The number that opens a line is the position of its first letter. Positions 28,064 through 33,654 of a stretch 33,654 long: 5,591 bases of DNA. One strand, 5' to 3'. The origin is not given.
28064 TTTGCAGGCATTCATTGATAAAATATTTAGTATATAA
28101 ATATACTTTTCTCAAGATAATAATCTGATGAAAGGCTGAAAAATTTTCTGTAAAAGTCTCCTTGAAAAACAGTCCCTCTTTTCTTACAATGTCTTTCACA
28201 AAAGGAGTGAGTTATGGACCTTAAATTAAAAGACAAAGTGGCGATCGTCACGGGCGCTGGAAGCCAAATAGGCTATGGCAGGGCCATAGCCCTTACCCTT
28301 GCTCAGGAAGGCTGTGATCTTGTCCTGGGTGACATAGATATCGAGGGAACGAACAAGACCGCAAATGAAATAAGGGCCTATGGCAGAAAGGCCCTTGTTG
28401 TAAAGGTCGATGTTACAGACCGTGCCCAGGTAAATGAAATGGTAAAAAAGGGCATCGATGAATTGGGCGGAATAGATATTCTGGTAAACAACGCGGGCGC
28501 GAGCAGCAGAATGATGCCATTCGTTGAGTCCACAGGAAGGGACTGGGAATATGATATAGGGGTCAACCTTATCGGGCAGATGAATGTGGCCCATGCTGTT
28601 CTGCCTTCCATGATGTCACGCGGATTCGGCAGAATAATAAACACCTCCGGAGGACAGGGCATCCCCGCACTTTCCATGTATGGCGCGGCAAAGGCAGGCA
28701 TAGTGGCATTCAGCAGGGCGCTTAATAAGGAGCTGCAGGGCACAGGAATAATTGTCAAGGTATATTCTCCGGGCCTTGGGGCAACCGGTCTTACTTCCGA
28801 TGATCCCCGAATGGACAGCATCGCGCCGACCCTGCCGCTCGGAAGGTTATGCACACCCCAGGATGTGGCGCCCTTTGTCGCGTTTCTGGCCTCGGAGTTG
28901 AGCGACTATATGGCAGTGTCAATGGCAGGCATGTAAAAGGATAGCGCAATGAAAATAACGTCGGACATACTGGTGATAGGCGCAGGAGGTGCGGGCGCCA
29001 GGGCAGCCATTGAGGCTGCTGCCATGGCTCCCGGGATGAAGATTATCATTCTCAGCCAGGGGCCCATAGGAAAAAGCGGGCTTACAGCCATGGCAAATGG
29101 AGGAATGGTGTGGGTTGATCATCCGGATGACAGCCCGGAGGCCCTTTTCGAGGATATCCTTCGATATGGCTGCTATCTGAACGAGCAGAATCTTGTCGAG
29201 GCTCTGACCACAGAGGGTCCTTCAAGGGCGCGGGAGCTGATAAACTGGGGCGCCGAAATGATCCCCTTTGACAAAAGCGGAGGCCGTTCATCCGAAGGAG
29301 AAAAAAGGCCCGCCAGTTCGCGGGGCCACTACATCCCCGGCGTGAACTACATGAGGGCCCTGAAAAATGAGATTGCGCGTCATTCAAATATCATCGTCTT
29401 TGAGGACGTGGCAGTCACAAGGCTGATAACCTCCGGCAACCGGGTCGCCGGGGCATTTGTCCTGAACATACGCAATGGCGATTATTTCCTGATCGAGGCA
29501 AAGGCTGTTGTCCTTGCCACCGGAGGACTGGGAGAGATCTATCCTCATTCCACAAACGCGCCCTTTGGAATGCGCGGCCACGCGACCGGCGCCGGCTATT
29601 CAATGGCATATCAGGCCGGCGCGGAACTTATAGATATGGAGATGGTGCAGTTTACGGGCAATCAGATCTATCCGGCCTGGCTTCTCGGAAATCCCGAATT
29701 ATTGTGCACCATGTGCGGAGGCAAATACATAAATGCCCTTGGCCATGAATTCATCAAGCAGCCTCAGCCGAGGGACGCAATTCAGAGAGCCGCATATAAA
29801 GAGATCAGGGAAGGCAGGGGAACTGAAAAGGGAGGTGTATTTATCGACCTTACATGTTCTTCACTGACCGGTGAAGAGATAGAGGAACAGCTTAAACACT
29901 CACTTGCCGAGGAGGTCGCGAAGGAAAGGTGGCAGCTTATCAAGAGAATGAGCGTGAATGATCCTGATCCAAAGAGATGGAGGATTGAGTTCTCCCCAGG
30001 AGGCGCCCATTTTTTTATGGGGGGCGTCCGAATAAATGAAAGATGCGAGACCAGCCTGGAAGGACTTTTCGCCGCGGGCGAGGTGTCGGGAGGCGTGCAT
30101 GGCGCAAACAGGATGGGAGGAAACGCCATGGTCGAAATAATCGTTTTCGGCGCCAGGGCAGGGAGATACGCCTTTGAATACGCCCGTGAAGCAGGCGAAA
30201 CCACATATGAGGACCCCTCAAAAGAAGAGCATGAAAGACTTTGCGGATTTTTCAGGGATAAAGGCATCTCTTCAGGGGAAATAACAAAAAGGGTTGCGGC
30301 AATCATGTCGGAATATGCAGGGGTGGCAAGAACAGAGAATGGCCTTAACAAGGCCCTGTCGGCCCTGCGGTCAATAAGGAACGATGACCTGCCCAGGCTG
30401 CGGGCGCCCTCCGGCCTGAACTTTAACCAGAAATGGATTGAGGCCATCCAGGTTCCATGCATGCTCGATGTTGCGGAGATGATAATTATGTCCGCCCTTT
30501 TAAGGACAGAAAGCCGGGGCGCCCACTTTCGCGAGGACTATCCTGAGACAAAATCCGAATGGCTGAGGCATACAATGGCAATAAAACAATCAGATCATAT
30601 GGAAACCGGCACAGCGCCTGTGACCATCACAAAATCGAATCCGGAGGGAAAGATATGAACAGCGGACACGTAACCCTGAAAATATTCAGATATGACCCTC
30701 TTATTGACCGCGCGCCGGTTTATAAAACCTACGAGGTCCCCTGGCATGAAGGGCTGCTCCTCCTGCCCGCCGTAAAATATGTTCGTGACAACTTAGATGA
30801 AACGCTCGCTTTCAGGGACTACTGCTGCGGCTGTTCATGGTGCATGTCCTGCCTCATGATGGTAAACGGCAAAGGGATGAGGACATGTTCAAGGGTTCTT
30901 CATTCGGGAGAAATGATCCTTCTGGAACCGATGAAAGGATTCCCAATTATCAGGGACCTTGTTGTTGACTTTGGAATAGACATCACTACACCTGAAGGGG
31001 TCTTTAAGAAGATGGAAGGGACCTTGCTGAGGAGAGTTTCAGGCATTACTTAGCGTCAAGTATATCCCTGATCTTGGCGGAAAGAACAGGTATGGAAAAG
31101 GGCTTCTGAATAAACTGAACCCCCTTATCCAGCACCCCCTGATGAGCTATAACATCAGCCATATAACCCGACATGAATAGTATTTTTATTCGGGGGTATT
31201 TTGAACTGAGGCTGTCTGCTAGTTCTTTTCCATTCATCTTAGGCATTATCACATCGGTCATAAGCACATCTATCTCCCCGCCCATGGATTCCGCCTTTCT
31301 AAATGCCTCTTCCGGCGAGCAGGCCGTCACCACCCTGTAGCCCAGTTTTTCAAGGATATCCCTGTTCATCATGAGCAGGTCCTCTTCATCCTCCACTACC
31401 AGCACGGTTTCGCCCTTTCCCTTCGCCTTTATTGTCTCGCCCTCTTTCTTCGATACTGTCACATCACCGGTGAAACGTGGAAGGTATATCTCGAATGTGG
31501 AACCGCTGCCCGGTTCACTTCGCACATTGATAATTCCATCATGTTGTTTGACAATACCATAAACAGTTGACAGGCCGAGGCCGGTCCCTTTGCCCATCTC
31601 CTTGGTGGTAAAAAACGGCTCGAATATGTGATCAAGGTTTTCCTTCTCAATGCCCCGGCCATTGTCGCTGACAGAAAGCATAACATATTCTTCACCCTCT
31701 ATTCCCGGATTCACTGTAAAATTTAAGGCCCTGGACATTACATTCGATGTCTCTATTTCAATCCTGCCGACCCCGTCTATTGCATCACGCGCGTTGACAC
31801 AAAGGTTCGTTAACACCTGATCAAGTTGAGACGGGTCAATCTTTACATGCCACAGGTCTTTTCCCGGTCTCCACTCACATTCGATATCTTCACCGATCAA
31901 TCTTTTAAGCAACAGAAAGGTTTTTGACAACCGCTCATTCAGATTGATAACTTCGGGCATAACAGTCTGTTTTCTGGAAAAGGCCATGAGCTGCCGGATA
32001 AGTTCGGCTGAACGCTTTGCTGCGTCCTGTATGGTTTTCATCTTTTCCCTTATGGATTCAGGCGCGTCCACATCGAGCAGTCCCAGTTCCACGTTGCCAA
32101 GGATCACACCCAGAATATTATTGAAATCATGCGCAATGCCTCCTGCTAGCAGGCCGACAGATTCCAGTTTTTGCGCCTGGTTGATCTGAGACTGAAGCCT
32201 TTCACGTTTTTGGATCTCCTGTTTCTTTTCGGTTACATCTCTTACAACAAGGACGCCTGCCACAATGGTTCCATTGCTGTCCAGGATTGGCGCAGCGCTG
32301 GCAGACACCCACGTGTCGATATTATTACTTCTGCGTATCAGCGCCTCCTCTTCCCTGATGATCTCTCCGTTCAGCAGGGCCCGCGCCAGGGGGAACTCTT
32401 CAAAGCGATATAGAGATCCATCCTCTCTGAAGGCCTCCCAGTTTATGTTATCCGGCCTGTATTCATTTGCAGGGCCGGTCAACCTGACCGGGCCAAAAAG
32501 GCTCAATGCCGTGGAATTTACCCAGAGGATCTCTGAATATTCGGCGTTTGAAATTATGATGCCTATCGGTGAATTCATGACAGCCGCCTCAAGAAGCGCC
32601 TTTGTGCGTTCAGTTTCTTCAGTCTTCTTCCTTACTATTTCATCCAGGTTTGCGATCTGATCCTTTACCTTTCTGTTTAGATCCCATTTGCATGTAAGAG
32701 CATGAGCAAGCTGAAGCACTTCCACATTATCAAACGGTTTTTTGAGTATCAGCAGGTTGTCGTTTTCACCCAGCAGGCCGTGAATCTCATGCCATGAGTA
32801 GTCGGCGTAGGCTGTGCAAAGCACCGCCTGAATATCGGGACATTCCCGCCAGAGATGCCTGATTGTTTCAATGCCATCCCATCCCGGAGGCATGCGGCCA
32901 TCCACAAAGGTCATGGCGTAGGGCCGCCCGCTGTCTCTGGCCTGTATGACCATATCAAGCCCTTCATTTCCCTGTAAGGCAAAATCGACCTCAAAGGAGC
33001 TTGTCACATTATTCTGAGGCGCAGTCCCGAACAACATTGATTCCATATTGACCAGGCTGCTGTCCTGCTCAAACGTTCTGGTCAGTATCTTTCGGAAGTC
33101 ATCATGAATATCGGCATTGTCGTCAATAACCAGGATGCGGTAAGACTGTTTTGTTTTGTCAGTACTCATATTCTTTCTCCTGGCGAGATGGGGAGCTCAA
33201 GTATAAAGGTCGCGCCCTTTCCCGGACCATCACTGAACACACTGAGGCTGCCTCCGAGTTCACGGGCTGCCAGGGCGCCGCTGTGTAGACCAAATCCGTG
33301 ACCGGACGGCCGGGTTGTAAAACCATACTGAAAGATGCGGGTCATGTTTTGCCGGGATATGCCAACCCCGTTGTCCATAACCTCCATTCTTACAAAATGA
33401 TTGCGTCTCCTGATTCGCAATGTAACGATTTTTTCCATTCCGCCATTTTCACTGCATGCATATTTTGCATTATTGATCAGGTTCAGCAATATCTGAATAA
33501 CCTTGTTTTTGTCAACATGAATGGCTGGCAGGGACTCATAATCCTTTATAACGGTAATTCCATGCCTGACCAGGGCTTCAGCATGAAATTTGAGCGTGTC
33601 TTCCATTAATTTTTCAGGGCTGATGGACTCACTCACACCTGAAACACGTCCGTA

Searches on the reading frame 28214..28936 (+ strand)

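Call 7: search_protein_families(library=pfam, proteins=[window:28214-28936:+], max_evalue=0.001)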
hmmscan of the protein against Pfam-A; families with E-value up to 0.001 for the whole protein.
window:28214-28936:+ (240 aa): 3 families
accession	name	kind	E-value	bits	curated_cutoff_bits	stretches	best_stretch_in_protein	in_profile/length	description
PF00106.31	adh_short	-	1.6e-46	158.7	26.6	1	8-196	1-189/195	short chain dehydrogenase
PF13561.12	adh_short_C2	-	1.8e-45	155.8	27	1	14-233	1-224/236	Enoyl-(Acyl carrier protein) reductase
PF08659.16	KR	-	1.5e-05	25.5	22.6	1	11-170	4-163/180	KR domain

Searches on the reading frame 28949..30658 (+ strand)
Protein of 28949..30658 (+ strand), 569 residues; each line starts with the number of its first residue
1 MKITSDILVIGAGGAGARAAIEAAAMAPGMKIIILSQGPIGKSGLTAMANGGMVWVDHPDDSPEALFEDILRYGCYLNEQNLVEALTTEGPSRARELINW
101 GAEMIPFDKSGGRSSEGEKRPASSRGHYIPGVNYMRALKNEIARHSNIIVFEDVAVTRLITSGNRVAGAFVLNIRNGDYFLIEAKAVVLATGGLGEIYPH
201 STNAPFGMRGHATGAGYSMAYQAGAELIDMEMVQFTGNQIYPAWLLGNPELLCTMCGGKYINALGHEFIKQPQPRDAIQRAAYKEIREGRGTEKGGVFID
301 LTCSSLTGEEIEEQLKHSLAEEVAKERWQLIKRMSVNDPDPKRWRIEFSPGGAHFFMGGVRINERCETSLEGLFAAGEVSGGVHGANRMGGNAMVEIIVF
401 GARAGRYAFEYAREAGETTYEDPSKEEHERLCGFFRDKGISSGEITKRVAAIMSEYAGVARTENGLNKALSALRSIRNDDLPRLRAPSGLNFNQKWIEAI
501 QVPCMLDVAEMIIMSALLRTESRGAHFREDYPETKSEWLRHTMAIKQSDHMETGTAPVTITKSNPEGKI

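Call 7: search_protein_families(library=pfam, proteins=[window:28949-30658:+], max_evalue=0.001)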
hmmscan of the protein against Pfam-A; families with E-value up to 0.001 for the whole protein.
window:28949-30658:+ (569 aa): 6 families
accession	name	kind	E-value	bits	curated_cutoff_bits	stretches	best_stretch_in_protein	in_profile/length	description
PF00890.30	FAD_binding_2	-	1.1e-60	206.5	20.4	1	6-393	1-413/414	FAD binding domain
PF02910.25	Succ_DH_flav_C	-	1.2e-29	103.3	20.8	1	448-565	3-125/130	Fumarate reductase flavoprotein C-term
PF07992.20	Pyr_redox_2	-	5.6e-09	36.3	26.1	1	6-198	2-110/291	Pyridine nucleotide-disulphide oxidoreductase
PF01266.30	DAO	-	4.4e-07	30.2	27.9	1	6-193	1-204/353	FAD dependent oxidoreductase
PF03486.20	HI0933_like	-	2.2e-06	27.8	50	0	168-380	141-220/244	HI0933-like protein Rossmann domain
PF01134.28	GIDA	-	4.5e-06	26.4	22.1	0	133-222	96-181/391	Glucose inhibited division protein A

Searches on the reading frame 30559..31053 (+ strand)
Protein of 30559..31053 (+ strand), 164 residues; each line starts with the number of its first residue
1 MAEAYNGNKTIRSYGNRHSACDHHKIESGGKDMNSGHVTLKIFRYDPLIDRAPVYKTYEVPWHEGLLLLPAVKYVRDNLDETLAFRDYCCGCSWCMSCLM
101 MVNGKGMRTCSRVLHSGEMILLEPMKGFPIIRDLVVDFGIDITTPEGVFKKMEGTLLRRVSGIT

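Call 7: search_protein_families(library=pfam, proteins=[window:30559-31053:+], max_evalue=0.001)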
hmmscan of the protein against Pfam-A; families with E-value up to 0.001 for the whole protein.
window:30559-31053:+ (164 aa): 1 family
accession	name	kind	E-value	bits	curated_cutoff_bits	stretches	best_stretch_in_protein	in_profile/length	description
PF13085.11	Fer2_3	-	1.1e-21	77.3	27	1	39-137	1-101/107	2Fe-2S iron-sulfur cluster binding domain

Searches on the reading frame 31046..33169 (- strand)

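Call 7: search_protein_families(library=pfam, proteins=[window:31046-33169:-], max_evalue=0.001)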
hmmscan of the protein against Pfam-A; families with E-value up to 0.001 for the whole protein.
window:31046-33169:- (707 aa): 6 families
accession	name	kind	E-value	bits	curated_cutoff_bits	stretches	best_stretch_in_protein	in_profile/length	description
PF00072.30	Response_reg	-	2.1e-25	89.5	30.2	1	589-700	1-110/111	Response regulator receiver domain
PF02518.31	HATPase_c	-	8.5e-25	87.8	26.4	1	445-565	2-109/111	Histidine kinase-, DNA gyrase B-, and HSP90-like ATPase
PF00512.31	HisKA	-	3.3e-09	37.1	26.9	1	340-401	4-64/66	His Kinase A (phospho-acceptor) domain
PF13426.13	PAS_9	-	9e-08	32.8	27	1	202-314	2-103/103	PAS domain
PF13188.13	PAS_8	-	0.00012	22.3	21.8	0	192-232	2-40/65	PAS domain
PF08448.16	PAS_4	-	0.00019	22.1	23.1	1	258-316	53-109/110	PAS fold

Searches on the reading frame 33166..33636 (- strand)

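Call 7: search_protein_families(library=pfam, proteins=[window:33166-33636:-], max_evalue=0.001)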
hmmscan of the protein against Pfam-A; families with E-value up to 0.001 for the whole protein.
window:33166-33636:- (156 aa): 2 families
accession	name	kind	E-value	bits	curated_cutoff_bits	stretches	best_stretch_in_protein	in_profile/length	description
PF02518.31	HATPase_c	-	3.1e-17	63.4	26.4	1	42-150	2-109/111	Histidine kinase-, DNA gyrase B-, and HSP90-like ATPase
PF14501.12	HATPase_c_5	-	7.7e-06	26.2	22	1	45-133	5-88/102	GHKL domain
